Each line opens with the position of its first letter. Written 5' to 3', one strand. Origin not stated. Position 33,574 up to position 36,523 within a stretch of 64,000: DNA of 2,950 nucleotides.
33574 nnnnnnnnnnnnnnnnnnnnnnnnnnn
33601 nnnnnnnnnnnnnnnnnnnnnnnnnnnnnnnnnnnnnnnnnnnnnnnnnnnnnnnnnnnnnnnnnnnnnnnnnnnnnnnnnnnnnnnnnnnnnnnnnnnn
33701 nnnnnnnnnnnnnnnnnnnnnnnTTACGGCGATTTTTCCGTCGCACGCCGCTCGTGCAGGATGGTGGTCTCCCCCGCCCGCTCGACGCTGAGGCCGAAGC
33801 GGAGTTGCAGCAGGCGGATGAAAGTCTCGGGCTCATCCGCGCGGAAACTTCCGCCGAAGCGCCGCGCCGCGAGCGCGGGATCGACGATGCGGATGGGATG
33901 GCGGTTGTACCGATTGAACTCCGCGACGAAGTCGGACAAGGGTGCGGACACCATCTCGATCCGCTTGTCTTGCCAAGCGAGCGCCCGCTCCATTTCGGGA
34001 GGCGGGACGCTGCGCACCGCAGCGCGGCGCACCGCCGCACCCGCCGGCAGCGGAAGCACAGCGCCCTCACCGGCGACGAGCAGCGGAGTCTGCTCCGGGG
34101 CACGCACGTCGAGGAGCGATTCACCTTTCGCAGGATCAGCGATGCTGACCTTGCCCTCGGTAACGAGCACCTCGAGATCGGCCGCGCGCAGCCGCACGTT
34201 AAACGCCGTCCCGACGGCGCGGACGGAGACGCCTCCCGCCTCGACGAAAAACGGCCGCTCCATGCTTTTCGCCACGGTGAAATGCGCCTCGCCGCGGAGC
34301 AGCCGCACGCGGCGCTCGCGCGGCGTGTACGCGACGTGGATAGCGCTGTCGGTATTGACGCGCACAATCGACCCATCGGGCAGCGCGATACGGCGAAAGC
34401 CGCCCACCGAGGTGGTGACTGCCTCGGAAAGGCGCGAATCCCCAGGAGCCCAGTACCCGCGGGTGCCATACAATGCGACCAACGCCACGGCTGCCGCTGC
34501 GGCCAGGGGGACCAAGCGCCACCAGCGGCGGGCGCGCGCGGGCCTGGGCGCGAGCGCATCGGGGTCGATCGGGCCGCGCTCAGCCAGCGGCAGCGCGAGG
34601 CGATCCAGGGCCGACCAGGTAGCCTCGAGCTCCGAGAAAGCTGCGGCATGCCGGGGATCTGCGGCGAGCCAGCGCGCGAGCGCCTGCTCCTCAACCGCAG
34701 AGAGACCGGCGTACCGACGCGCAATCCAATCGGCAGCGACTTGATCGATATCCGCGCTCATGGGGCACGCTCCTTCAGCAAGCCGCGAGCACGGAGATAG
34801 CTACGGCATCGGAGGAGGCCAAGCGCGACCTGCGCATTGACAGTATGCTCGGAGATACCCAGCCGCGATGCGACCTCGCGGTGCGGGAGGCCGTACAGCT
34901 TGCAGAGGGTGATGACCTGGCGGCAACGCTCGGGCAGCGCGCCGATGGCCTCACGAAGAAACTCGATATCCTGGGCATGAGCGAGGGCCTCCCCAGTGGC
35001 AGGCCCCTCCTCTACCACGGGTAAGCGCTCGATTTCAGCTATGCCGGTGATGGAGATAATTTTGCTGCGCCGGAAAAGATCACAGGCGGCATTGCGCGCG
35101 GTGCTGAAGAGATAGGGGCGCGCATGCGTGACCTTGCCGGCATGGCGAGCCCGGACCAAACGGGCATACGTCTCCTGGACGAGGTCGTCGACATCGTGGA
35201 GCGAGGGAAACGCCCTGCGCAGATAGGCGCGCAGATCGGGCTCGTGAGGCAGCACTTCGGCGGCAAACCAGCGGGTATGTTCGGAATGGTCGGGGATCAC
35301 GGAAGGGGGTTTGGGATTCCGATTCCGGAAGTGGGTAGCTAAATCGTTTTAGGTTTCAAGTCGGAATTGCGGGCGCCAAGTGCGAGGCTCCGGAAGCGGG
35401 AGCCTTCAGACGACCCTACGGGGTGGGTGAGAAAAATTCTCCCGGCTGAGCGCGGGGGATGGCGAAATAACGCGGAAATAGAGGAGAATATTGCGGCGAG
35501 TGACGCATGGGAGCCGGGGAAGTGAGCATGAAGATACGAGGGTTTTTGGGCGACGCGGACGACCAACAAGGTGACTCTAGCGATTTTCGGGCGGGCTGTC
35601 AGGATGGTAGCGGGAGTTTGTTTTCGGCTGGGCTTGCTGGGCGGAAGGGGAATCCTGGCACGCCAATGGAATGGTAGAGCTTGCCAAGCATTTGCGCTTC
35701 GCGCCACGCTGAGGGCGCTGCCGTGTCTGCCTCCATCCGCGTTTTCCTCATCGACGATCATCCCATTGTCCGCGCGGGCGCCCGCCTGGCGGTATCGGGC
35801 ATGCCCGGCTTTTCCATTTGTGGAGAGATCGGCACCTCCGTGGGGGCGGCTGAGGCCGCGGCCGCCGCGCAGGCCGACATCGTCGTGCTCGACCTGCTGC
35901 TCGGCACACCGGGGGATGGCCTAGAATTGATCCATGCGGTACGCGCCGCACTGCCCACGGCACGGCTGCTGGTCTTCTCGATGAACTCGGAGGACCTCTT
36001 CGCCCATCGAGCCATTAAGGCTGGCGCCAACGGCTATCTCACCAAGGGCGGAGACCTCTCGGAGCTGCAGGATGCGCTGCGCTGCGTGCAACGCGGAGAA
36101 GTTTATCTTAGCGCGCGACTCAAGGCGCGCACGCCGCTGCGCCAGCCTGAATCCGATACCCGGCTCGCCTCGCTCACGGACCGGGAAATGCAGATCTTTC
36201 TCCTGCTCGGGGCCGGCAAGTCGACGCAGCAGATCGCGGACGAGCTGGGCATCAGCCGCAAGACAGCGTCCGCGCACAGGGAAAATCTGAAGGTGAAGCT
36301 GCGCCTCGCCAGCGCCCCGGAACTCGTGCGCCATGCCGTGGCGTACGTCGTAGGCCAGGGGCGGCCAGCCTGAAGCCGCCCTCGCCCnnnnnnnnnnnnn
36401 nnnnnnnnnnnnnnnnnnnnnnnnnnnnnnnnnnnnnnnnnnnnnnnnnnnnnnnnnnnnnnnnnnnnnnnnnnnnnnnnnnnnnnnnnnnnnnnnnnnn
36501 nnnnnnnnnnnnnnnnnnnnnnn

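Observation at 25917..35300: ECF sigma / FecR / TonB transducer wired to three secreted sulfatases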

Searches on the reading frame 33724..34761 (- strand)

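Call 7: search_protein_families(library=pfam, proteins=[window:33724-34761:-])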
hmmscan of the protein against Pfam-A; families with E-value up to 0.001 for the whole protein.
window:33724-34761:- (345 aa): 2 families
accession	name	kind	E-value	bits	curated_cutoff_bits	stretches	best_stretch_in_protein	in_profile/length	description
PF04773.18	FecR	-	1.8e-21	76.8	24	1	115-205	3-96/97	FecR protein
PF16220.10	DUF4880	-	1.3e-08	35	25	1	9-47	3-42/43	Domain of unknown function (DUF4880)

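Call 8: search_protein_families(library=ncbifam, proteins=[window:33724-34761:-])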
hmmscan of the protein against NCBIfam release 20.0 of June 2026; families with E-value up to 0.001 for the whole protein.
window:33724-34761:- (345 aa): 1 family
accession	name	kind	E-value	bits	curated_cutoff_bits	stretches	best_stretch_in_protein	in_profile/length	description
NF007296.1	PRK09774.1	equivalog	8.1e-22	77.7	385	1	9-322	12-296/313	ferric citrate uptake sigma factor regulator FecR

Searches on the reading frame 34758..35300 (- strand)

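Call 7: search_protein_families(library=pfam, proteins=[window:34758-35300:-])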
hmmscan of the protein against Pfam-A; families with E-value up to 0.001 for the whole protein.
window:34758-35300:- (180 aa): 5 families
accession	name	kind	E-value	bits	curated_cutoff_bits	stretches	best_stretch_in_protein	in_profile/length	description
PF08281.18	Sigma70_r4_2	-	1.1e-14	54.3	25.7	1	115-165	4-54/54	Sigma-70, region 4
PF04542.20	Sigma70_r2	-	1.3e-13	50.9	24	1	18-79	4-68/71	Sigma-70 region 2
PF04545.22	Sigma70_r4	-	2.1e-09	37.2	24.1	1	118-166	1-49/50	Sigma-70, region 4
PF07638.17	Sigma70_ECF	-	0.00025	21.4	21.1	1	110-160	124-174/185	ECF sigma factor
PF13384.12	HTH_23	-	0.00044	20.4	24.6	0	128-155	9-35/50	Homeodomain-like domain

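Call 8: search_protein_families(library=ncbifam, proteins=[window:34758-35300:-])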
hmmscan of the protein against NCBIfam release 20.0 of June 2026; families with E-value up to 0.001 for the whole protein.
window:34758-35300:- (180 aa): 68 families (the best 25 are shown)
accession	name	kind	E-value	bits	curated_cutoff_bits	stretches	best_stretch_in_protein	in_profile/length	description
TIGR02937.1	sigma70-ECF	superfamily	1.9e-22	79.7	42.9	1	19-168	10-164/165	sigma-70 family RNA polymerase sigma factor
NF009179.0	PRK12527.1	equivalog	1.2e-21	77.4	162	1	23-171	8-155/159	RNA polymerase sigma factor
TIGR02985.1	Sig70_bacteroi1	subfamily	1.5e-18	67.6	126.4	1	20-167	11-160/162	RNA polymerase sigma-70 factor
NF005448.0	PRK07037.1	equivalog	1.3e-16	60.6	190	1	28-171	30-173/186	RNA polymerase factor sigma-70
NF009166.1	PRK12513.1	equivalog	2.8e-16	59.8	206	1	12-170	24-187/193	RNA polymerase sigma factor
NF040705.1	sigma_mbnA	exception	4.3e-16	59.4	350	1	19-159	9-148/272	methanobactin precursor domain-containing sigma factor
TIGR02959.1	SigZ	equivalog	6.7e-16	58.6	168.65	1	19-166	4-145/170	RNA polymerase sigma factor SigZ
TIGR02950.1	SigM_subfam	subfamily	7.2e-16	58.4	147.95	1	19-168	9-153/159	RNA polymerase sigma factor, SigM family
NF009175.0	PRK12523.1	equivalog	9.4e-15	55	271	1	17-166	17-164/172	RNA polymerase sigma factor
NF009180.0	PRK12528.1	subfamily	3.4e-14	53.2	184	1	19-165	17-161/165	RNA polymerase sigma factor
TIGR02983.1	SigE-fam_strep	subfamily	4.9e-14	52.5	141.55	1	12-167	8-156/162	SigE family RNA polymerase sigma factor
NF007232.0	PRK09651.1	subfamily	1e-13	51.8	185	1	19-165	20-164/173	RNA polymerase sigma factor FecI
NF007215.0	PRK09637.1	equivalog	2.3e-13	50.5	212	1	19-161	10-146/181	RNA polymerase sigma factor SigZ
TIGR02989.1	Sig-70_gvs1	subfamily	3.5e-13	49.8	124.55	1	12-158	3-147/158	RNA polymerase sigma-70 factor, Rhodopirellula/Verrucomicrobium family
NF058625.1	sigma_PG0214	equivalog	4.4e-13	49.3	130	1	12-171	6-159/170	GFO_1088 family ECF-type sigma factor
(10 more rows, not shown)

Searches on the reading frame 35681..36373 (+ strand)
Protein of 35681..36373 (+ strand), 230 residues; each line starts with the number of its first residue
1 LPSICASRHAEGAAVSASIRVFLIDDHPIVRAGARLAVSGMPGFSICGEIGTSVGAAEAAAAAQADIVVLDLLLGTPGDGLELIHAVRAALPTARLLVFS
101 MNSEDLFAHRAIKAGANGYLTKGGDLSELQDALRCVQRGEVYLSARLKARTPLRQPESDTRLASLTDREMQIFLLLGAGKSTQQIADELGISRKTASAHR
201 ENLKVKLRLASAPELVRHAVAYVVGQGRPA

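Call 10: search_protein_families(library=pfam, proteins=[window:35681-36373:+], max_evalue=0.00001)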
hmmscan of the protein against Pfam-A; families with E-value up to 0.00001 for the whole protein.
window:35681-36373:+ (230 aa): 3 families
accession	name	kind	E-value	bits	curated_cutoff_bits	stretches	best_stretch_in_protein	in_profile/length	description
PF00196.25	GerE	-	8.4e-17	61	23.5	1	164-219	2-57/57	Bacterial regulatory proteins, luxR family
PF00072.30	Response_reg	-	2.6e-16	60.2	30.2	1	21-133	1-110/111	Response regulator receiver domain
PF08281.18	Sigma70_r4_2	-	3.5e-06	27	25.7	0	160-199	6-46/54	Sigma-70, region 4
